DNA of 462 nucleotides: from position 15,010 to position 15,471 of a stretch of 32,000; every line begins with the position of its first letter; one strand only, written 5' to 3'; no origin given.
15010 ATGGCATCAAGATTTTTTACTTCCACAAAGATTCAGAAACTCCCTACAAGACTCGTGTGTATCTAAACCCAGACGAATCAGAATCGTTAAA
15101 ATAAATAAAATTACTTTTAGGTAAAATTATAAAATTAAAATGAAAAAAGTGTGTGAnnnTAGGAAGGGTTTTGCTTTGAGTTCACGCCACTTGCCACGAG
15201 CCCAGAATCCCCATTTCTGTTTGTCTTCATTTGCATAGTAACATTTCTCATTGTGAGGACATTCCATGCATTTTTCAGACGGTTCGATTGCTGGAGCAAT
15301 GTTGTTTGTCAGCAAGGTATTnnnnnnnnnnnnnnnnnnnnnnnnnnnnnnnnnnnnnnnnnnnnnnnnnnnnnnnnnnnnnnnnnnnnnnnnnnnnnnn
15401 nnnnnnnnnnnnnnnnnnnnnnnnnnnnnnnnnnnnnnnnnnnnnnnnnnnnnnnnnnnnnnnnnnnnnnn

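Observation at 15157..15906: Orphan Cas4-like Fe-S protein with atypical catalytic motifs under an amt-type promoter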

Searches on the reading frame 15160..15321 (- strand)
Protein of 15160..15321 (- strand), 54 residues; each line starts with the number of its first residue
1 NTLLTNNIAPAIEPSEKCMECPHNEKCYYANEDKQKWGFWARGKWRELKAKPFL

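Call 87: search_solved_structures(query=A6, max_evalue=10, show_alignments=5)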
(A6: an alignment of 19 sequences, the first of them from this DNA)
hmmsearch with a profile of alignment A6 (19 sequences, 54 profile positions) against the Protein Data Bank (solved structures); distinct sequences matched with E-value up to 10: 3.
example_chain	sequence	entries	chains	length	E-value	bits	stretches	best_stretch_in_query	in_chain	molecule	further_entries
4wsk_A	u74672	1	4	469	3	11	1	27-48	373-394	Alpha-L-fucosidase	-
6hzy_A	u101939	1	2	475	3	11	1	27-48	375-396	Alpha-L-fucosidase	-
7eu0_I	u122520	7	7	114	3.6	10.8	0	16-32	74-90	DNA-directed RNA polymerases II, IV and V subunit 9A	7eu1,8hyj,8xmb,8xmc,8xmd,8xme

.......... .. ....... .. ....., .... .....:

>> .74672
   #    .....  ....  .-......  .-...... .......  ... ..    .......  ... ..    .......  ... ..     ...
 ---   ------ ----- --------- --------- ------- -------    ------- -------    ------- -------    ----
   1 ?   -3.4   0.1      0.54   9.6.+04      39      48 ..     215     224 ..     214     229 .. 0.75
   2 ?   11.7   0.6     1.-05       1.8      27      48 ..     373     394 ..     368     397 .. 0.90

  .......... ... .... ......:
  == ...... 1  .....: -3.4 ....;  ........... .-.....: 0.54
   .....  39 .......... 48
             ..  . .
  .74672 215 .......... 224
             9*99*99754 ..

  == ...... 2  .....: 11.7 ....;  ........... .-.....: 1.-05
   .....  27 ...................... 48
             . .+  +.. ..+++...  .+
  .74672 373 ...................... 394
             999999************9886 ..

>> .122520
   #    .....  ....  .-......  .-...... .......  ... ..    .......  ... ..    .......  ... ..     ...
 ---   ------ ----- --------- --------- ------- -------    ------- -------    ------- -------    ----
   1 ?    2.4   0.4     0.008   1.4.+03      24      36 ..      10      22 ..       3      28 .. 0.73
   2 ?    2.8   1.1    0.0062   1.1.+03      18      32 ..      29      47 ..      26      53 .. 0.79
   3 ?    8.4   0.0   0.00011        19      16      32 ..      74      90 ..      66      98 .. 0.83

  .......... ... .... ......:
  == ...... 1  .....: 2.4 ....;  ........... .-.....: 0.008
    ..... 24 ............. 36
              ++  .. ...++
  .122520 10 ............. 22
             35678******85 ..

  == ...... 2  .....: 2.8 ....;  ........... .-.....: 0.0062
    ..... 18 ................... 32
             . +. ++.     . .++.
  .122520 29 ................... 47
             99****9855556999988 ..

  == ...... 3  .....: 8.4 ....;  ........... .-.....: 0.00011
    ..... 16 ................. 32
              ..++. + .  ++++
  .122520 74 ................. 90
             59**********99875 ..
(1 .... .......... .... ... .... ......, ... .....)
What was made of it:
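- On WhiB-like Fe-S transcription factor: There is no WhiB chain among the PDB hits of the C-terminal profile (call 87).
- Closest known: WhiB-like. Different: A profile of the C-terminal region finds no WhiB structure in the PDB at E<=10 (call 87).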
